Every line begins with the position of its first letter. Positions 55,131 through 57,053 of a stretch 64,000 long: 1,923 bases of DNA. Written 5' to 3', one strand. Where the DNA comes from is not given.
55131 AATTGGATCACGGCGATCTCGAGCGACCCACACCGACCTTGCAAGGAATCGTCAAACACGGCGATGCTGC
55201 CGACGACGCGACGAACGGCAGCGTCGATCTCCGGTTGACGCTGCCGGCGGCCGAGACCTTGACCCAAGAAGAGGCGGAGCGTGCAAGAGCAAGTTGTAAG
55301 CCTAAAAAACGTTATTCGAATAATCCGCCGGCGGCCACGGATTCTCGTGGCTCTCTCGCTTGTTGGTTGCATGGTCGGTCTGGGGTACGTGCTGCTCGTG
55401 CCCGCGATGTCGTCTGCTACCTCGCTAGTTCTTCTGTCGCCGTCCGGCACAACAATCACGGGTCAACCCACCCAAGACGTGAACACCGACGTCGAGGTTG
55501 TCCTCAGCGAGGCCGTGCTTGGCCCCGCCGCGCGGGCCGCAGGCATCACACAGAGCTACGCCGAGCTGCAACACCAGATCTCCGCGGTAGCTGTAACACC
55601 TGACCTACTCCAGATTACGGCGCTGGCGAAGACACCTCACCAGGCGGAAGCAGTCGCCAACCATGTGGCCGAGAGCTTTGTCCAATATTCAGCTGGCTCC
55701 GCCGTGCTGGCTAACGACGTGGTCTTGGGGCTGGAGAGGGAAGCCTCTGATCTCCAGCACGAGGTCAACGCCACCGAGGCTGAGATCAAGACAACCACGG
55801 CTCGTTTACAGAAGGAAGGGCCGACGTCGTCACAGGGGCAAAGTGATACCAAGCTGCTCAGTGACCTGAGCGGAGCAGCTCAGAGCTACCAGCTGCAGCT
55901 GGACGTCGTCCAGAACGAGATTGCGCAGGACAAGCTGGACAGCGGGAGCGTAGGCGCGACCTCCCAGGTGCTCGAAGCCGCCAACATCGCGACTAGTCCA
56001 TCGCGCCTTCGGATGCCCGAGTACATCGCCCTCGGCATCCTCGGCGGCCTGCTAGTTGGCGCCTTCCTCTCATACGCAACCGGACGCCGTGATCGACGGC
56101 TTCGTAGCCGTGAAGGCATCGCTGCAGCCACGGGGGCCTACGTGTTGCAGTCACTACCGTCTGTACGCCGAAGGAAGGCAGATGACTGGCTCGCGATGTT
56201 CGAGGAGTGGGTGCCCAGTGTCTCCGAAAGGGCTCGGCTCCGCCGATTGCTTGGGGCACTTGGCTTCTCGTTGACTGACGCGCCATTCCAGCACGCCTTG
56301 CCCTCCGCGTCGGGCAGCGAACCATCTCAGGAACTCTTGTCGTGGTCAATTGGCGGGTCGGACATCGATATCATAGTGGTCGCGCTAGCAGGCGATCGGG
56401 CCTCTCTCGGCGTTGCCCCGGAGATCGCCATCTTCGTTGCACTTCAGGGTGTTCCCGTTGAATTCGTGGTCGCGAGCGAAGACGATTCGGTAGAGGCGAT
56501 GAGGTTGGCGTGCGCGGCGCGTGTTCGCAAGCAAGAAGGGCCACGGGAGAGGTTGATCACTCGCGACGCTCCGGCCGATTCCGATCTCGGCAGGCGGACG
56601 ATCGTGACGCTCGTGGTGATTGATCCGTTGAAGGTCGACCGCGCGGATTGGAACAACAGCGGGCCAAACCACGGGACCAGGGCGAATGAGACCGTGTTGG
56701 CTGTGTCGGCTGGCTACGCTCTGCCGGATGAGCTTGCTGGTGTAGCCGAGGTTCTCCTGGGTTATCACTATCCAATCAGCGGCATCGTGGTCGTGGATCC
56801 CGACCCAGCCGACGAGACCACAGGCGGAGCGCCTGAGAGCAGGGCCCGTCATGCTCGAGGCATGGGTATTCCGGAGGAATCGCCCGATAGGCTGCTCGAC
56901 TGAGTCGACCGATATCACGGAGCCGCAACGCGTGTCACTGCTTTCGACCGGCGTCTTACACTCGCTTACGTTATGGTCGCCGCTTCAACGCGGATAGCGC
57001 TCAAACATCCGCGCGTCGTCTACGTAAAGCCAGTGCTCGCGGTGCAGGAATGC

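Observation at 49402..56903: Two divergent PCP/Wzz-like paralogues both carry kinase-like C-terminal domains without a Walker A lysine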

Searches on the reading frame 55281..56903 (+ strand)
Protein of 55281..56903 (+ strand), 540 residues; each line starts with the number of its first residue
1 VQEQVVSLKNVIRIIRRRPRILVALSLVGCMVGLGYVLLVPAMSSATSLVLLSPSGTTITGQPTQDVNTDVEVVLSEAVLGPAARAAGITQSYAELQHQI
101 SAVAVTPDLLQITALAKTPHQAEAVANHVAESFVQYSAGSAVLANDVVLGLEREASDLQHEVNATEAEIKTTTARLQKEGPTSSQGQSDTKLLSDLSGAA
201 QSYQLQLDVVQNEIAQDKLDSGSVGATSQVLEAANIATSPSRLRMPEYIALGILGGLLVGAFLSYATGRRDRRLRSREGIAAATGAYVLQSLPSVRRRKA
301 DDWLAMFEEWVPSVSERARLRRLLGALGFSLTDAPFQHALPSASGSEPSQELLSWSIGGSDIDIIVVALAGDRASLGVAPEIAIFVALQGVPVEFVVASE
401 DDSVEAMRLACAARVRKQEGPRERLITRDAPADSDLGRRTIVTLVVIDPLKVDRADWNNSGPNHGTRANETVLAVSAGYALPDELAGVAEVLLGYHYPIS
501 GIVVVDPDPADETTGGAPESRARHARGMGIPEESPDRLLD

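Call 5: search_protein_families(library=pfam, proteins=[window:55281-56903:+], max_evalue=1)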
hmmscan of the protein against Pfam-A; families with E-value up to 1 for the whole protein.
window:55281-56903:+ (540 aa): 4 families
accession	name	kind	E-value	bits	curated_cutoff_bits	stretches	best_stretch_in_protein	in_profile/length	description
PF02706.20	Wzz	-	0.0028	18.4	25.5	1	6-84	3-88/91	Chain length determinant protein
PF24481.2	CT398_CC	-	0.013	15.7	27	1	143-198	33-88/180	CT398-like coiled coil hairpin domain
PF13807.11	GNVR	-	0.065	13.6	27.7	0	211-263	28-76/82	G-rich domain on putative tyrosine kinase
PF03938.19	OmpH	-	0.073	13.7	32.4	1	151-216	24-87/141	Outer membrane protein (OmpH-like)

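Call 6: search_protein_families(library=ncbifam, proteins=[window:55281-56903:+], max_evalue=1)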
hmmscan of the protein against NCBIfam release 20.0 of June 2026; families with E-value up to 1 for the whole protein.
window:55281-56903:+ (540 aa): 6 families
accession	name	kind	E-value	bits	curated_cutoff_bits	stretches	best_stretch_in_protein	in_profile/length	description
TIGR03007.1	pepcterm_ChnLen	equivalog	2.3e-09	36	278.85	2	138-300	302-468/498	XrtA system polysaccharide chain length determinant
TIGR01006.1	polys_exp_MPA1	subfamily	6.9e-08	32.2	296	1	2-134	3-145/226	CspC family polysaccharide chain length determinant protein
TIGR03017.1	EpsF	equivalog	5.7e-05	22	422.75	1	186-290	337-441/444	chain length determinant protein EpsF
TIGR04211.1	SH3_and_anchor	equivalog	0.047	13.3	65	1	151-272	78-193/198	TIGR04211 family SH3 domain-containing protein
TIGR01950.1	SoxR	equivalog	0.063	13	116.9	1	277-319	55-97/142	redox-sensitive transcriptional activator SoxR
NF040738.1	nickel_Mua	equivalog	0.17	11.9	75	1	147-224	19-93/185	nickel-binding protein Mua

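Call 12: search_solved_structures(query=window:55281-56903:+, max_evalue=10)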
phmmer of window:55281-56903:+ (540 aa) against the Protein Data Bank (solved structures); distinct sequences matched with E-value up to 10: 2.
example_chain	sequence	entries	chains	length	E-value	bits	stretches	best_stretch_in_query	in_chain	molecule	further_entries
8bd7_L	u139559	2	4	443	0.62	12.1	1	119-188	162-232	Clusterin-associated protein 1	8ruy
7zm7_J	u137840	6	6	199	0.95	11.5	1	240-303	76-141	NADH-ubiquinone oxidoreductase-like protein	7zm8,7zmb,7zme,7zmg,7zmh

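Call 14: find_homologous_proteins(query=window:55281-56903:+, max_evalue=0.001)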
Query window:55281-56903:+ (540 aa): 24 proteins with E <= 0.001 among 8000 candidates.
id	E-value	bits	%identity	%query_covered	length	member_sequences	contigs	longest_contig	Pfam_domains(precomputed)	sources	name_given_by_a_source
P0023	0.0e+0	1146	100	100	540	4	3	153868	-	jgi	jgi:capsular polysaccharide biosynthesis protein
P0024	1.0e-140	488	57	54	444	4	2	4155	PF02706.21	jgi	jgi:capsular polysaccharide biosynthesis protein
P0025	9.1e-130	452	56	55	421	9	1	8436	-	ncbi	-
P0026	4.4e-118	413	52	55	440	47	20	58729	-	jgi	jgi:capsular polysaccharide biosynthesis protein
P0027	2.4e-79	286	36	95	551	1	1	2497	-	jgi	jgi:capsular polysaccharide biosynthesis protein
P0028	2.6e-53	200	32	95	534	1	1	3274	PF02706.21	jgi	jgi:capsular polysaccharide biosynthesis protein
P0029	1.9e-44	171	32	95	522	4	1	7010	-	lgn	-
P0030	5.5e-42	162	32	95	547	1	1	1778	-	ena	-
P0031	7.2e-38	149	32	58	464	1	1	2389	PF02706.21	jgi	jgi:capsular polysaccharide biosynthesis protein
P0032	1.7e-26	111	29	48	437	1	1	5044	PF02706.21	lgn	-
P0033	4.5e-26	110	34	31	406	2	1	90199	PF02706.21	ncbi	ncbi:Wzz/FepE/Etk N-terminal domain-containing protein [Kribbella sp. NPDC054772]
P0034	1.5e-25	108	34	27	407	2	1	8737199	PF02706.21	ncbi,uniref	ncbi:Wzz/FepE/Etk N-terminal domain-containing protein [Kribbella sp. GL6]|uniref:Wzz/FepE/Etk N-ter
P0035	2.4e-24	104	33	27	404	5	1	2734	PF02706.21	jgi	jgi:capsular polysaccharide biosynthesis protein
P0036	1.0e-22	99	26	98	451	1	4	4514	-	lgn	-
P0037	2.6e-20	91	26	49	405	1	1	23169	PF02706.21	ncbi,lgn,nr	ncbi:MAG: hypothetical protein QOG10_3819 [Kribbellaceae bacterium]|nr:hypothetical protein [Kribbel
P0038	3.7e-12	64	30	55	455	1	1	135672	PF02706.21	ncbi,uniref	ncbi:Wzz/FepE/Etk N-terminal domain-containing protein [Streptomyces sp. NPDC060275]|uniref:Wzz/FepE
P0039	4.3e-12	64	30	54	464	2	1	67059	PF02706.21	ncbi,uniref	ncbi:Wzz/FepE/Etk N-terminal domain-containing protein [Streptomyces sp. NPDC005426]|uniref:Wzz/FepE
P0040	4.3e-10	57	26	93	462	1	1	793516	PF02706.21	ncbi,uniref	ncbi:Wzz/FepE/Etk N-terminal domain-containing protein [Streptomyces sp. NPDC048172]|uniref:Wzz/FepE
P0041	5.2e-10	57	28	60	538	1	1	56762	PF02706.21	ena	-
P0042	5.4e-9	54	29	65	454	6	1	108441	PF02706.21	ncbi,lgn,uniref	ncbi:Wzz/FepE/Etk N-terminal domain-containing protein [Streptomyces sp. NPDC013433]|uniref:Wzz/FepE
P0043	6.1e-9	53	27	65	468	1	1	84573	PF02706.21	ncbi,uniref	ncbi:Wzz/FepE/Etk N-terminal domain-containing protein [Streptomyces sp. NPDC059534]|uniref:Wzz/FepE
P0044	1.1e-7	49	31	37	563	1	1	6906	PF02706.21,PF10609.16,PF01656.30,PF13614.13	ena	-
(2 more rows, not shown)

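Call 49: find_encoding_contigs(protein=P0023, flank=10000, max_places=3)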
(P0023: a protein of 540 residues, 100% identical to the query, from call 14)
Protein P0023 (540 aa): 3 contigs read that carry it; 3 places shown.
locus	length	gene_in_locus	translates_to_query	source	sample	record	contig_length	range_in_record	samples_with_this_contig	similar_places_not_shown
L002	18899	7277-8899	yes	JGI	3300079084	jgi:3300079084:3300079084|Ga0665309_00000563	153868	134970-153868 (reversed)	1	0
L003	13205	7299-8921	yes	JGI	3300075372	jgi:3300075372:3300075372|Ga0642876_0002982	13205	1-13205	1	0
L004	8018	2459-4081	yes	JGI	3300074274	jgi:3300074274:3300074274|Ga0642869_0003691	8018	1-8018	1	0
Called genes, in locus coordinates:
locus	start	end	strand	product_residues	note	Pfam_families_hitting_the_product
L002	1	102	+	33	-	?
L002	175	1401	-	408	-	PF04932:Wzy_C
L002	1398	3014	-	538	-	PF02706:Wzz (weak)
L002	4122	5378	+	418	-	PF13440:Polysacc_synt_3 (weak)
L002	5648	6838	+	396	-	PF00534:Glycos_transf_1, PF13692:Glyco_trans_1_4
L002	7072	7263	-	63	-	-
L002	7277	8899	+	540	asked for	-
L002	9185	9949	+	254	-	PF01066:CDP-OH_P_transf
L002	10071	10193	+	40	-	-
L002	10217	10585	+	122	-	-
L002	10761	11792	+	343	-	-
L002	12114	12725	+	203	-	PF13419:HAD_2 (faint), PF00702:Hydrolase (weak), PF13242:Hydrolase_like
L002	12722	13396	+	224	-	PF13580:SIS_2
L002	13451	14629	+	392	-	PF13439:Glyco_transf_4 (weak), PF20706:GT4-conflict, PF00534:Glycos_transf_1, PF13692:Glyco_trans_1_4, PF13524:Glyco_trans_1_2 (weak)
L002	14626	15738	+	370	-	PF01073:3Beta_HSD, PF01370:Epimerase, PF02719:Polysacc_synt_2 (faint), PF16363:GDP_Man_Dehyd, PF07993:NAD_binding_4, PF01370:Epimerase, PF16363:GDP_Man_Dehyd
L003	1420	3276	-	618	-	PF02706:Wzz (weak)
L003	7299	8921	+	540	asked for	-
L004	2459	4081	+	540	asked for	-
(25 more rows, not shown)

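Call 51: find_encoding_contigs(protein=P0026, flank=10000, max_places=2)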
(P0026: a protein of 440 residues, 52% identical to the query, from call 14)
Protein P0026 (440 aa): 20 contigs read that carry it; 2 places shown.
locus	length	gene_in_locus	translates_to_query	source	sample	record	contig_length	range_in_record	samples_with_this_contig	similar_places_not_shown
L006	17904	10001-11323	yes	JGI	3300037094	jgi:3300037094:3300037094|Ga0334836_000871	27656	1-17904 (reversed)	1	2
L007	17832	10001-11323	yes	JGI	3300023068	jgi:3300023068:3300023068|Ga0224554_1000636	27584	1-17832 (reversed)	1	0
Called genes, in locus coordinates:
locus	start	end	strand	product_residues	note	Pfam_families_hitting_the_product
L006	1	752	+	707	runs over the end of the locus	PF05048:NosD (faint), PF13229:Beta_helix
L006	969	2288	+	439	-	PF03721:UDPG_MGDP_dh_N, PF00984:UDPG_MGDP_dh, PF03720:UDPG_MGDP_dh_C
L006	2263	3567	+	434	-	PF13439:Glyco_transf_4, PF13579:Glyco_trans_4_4, PF00534:Glycos_transf_1, PF13692:Glyco_trans_1_4, PF13524:Glyco_trans_1_2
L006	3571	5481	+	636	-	PF13522:GATase_6, PF13537:GATase_7, PF00733:Asn_synthase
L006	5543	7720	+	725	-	PF00107:ADH_zinc_N, PF01408:GFO_IDH_MocA, PF22725:GFO_IDH_MocA_C3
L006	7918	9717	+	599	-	PF16889:Hepar_II_III_N, PF07940:Hepar_II_III_C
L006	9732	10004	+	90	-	-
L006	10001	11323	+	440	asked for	-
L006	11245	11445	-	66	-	-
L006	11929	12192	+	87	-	-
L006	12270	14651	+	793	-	PF13439:Glyco_transf_4 (weak), PF20706:GT4-conflict (weak), PF00534:Glycos_transf_1, PF13692:Glyco_trans_1_4, PF13524:Glyco_trans_1_2, PF00534:Glycos_transf_1, PF13692:Glyco_trans_1_4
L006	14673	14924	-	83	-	-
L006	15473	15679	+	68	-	-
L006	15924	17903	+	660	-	?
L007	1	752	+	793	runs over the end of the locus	PF05048:NosD (faint), PF13229:Beta_helix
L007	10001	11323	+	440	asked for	-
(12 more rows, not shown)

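Call 72: find_encoding_contigs(protein=P0034, flank=10000, max_places=1)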
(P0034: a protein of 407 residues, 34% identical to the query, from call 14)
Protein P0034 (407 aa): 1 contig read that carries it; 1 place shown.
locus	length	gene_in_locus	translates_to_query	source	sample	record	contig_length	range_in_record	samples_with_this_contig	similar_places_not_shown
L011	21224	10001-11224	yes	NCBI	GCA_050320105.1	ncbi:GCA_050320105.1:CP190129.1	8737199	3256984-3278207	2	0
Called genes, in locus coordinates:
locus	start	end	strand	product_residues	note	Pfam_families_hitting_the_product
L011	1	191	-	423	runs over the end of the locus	-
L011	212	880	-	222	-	-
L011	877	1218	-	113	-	-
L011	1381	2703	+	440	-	PF02737:3HCDH_N (faint), PF03446:NAD_binding_2 (faint), PF03721:UDPG_MGDP_dh_N, PF00984:UDPG_MGDP_dh, PF03720:UDPG_MGDP_dh_C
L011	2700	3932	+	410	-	PF13439:Glyco_transf_4, PF13579:Glyco_trans_4_4, PF00534:Glycos_transf_1, PF13692:Glyco_trans_1_4, PF13524:Glyco_trans_1_2 (weak)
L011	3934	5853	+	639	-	PF13522:GATase_6, PF13537:GATase_7, PF00733:Asn_synthase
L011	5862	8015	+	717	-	PF00107:ADH_zinc_N, PF01408:GFO_IDH_MocA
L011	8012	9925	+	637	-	PF05426:Alginate_lyase (faint), PF16889:Hepar_II_III_N, PF07940:Hepar_II_III_C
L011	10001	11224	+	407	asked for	PF02706:Wzz (weak)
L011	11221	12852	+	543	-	PF13807:GNVR (weak)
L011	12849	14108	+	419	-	-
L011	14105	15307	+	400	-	PF13439:Glyco_transf_4, PF13579:Glyco_trans_4_4, PF20706:GT4-conflict, PF00534:Glycos_transf_1, PF13524:Glyco_trans_1_2, PF13692:Glyco_trans_1_4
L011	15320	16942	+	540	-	PF13229:Beta_helix (weak), PF05048:NosD (faint), PF13229:Beta_helix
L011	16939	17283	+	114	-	-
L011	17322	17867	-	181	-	PF04542:Sigma70_r2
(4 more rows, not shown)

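Call 73: find_encoding_contigs(protein=P0040, flank=10000, max_places=1)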
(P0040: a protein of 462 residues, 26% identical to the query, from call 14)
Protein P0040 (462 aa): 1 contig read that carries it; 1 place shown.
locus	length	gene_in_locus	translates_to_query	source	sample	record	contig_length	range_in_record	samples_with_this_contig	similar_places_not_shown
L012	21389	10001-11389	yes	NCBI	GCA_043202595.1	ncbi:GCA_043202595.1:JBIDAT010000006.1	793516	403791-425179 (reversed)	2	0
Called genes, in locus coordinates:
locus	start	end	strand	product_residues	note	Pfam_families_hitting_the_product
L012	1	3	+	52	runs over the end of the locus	-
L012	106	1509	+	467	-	PF10009:DUF2252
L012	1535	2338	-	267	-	PF03631:Virul_fac_BrkB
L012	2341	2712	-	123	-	PF23636:DUF7144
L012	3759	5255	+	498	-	-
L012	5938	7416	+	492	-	PF13727:CoA_binding_3 (weak), PF02397:Bac_transf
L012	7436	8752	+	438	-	PF03721:UDPG_MGDP_dh_N, PF00984:UDPG_MGDP_dh, PF03720:UDPG_MGDP_dh_C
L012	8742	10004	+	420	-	PF13439:Glyco_transf_4, PF13579:Glyco_trans_4_4, PF00534:Glycos_transf_1, PF13692:Glyco_trans_1_4, PF13524:Glyco_trans_1_2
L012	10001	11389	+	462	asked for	PF02706:Wzz (weak)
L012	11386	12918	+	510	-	PF02706:Wzz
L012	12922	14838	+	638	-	PF13522:GATase_6, PF13537:GATase_7, PF00733:Asn_synthase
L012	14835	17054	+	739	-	PF00107:ADH_zinc_N, PF02254:TrkA_N (weak), PF01408:GFO_IDH_MocA, PF22725:GFO_IDH_MocA_C3 (weak)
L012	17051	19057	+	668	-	PF16889:Hepar_II_III_N, PF07940:Hepar_II_III_C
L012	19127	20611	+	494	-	PF05048:NosD (faint), PF13229:Beta_helix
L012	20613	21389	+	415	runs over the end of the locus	-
